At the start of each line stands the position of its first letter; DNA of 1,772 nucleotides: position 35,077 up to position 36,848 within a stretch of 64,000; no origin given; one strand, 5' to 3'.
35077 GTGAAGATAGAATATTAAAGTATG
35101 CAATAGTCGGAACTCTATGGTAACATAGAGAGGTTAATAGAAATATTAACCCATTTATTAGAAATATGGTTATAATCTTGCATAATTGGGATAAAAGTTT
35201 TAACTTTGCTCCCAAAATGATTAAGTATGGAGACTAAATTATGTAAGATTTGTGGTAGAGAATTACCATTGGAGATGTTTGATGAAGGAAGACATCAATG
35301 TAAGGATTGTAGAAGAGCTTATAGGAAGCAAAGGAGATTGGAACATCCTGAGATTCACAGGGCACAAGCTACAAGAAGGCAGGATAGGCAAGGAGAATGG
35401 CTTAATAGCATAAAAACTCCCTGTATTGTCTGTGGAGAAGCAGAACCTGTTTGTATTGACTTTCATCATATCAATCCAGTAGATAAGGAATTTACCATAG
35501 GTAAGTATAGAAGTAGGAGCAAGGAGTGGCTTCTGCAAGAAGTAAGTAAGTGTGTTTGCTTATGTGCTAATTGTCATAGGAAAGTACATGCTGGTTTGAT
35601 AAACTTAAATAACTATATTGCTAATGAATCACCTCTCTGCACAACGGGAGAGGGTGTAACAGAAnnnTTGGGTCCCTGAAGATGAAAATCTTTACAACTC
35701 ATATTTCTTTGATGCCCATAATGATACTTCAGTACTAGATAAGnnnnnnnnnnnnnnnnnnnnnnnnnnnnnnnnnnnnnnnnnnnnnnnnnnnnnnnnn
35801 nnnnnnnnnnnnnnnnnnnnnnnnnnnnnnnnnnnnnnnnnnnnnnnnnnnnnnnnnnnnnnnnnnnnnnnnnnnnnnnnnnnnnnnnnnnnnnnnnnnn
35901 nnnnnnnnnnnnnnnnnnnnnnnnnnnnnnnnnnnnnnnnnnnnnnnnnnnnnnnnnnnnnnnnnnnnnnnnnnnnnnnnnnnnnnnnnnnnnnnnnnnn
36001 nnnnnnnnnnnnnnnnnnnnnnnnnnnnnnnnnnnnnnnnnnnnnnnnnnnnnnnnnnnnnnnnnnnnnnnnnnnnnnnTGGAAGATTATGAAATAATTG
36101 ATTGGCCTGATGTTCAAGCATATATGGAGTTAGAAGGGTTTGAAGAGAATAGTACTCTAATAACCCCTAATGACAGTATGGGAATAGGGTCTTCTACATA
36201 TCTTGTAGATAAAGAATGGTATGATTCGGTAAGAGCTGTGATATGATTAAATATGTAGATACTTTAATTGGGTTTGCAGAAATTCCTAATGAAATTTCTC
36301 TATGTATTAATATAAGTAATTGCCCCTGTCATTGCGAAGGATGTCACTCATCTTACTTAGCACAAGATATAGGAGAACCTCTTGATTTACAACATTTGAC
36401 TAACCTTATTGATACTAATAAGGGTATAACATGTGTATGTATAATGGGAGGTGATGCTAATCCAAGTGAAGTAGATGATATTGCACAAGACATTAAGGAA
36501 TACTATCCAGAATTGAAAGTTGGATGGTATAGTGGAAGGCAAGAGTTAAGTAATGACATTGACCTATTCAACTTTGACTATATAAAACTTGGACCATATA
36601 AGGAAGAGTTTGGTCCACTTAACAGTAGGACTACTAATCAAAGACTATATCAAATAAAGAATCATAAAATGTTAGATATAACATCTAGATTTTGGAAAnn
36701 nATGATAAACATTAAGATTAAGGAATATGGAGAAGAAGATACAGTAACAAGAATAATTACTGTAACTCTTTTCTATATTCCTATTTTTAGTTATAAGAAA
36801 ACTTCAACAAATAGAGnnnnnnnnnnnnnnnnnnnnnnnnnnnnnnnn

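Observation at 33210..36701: nrdD split into two ORFs by a 770-nt element with an HNH endonuclease and a group-I-intron-like core motif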

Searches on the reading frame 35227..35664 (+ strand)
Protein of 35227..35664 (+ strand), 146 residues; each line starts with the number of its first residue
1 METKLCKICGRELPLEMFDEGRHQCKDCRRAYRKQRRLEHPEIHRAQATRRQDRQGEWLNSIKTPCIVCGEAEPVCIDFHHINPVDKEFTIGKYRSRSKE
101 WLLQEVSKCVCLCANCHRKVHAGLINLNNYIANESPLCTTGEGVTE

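Call 5: search_protein_families(library=pfam, proteins=[window:35227-35664:+], max_evalue=0.01)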
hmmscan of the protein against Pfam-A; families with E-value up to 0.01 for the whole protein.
window:35227-35664:+ (146 aa): 0 families

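Call 42: search_protein_families(library=phrogs, proteins=[window:35227-35664:+], max_evalue=0.01)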
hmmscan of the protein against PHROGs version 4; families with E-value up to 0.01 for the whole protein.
window:35227-35664:+ (146 aa): 10 families
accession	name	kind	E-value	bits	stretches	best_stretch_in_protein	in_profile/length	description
phrog_2255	-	DNA, RNA and nucleotide metabolism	8.1e-30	104.8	1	2-127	52-175/211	HNH endonuclease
phrog_3106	-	DNA, RNA and nucleotide metabolism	1.2e-23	85.1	1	25-128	116-228/252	HNH endonuclease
phrog_35854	-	DNA, RNA and nucleotide metabolism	5.1e-13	50.3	1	66-132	9-78/145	HNH endonuclease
phrog_30726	-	unknown function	1e-09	39.4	1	38-128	24-118/159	-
phrog_4234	-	DNA, RNA and nucleotide metabolism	3.3e-07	31.1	1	45-119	11-81/130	HNH endonuclease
phrog_1271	-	DNA, RNA and nucleotide metabolism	3.3e-07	31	1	1-131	210-326/361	HNH endonuclease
phrog_1035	-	DNA, RNA and nucleotide metabolism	3.2e-06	28.2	1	1-116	61-206/271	endonuclease VII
phrog_2340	-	DNA, RNA and nucleotide metabolism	1.6e-05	26.1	1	1-53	6-68/171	endonuclease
phrog_10212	-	unknown function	0.0049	18.1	0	64-122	65-123/128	-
phrog_740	-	DNA, RNA and nucleotide metabolism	0.0052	16.8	1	26-122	12-86/332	HNH endonuclease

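Call 43: search_protein_families(library=pfam, proteins=[window:35227-35664:+], max_evalue=10)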
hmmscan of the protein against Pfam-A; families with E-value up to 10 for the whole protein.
window:35227-35664:+ (146 aa): 3 families
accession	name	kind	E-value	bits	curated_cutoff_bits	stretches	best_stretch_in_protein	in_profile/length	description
PF13391.12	HNH_2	-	0.026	14.8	21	1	66-125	1-63/66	HNH endonuclease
PF13920.12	zf-C3HC4_3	-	0.099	12.9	27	2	3-33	2-34/49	Zinc finger, C3HC4 type (RING finger)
PF18439.7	zf_UBZ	-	1.3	9.2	25.6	1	2-20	1-19/32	Ubiquitin-Binding Zinc Finger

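Call 44: search_solved_structures(query=window:35227-35664:+, max_evalue=10, show_alignments=2)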
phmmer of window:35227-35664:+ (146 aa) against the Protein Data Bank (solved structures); distinct sequences matched with E-value up to 10: 1.
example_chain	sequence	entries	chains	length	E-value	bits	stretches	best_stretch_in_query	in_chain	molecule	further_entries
6ghc_A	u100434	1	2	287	1.1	12.3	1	106-122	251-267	5-methylcytosine-specific restriction enzyme A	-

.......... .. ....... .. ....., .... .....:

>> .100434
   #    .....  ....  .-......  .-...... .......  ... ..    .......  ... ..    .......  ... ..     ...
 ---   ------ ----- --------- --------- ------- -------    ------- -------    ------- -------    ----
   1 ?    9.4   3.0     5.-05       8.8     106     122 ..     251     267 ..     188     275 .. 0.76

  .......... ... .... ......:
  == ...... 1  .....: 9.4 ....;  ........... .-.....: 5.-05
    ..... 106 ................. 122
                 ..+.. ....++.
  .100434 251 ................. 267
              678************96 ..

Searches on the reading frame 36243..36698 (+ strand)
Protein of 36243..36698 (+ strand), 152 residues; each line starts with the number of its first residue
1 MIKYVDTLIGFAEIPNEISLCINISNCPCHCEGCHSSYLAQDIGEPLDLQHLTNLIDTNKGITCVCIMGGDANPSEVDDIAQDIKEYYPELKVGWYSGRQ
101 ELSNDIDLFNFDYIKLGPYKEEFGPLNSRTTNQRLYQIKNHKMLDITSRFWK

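Call 5: search_protein_families(library=pfam, proteins=[window:36243-36698:+], max_evalue=0.01)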
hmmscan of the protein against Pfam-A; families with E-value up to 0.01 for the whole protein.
window:36243-36698:+ (152 aa): 2 families
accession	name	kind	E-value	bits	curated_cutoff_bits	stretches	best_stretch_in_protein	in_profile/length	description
PF13353.11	Fer4_12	-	2.4e-05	25.1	22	1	22-99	10-92/137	4Fe-4S single cluster domain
PF13684.11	FakA-like_C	-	0.0011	18.8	23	1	53-102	159-208/216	Fatty acid kinase subunit A-like, C-terminal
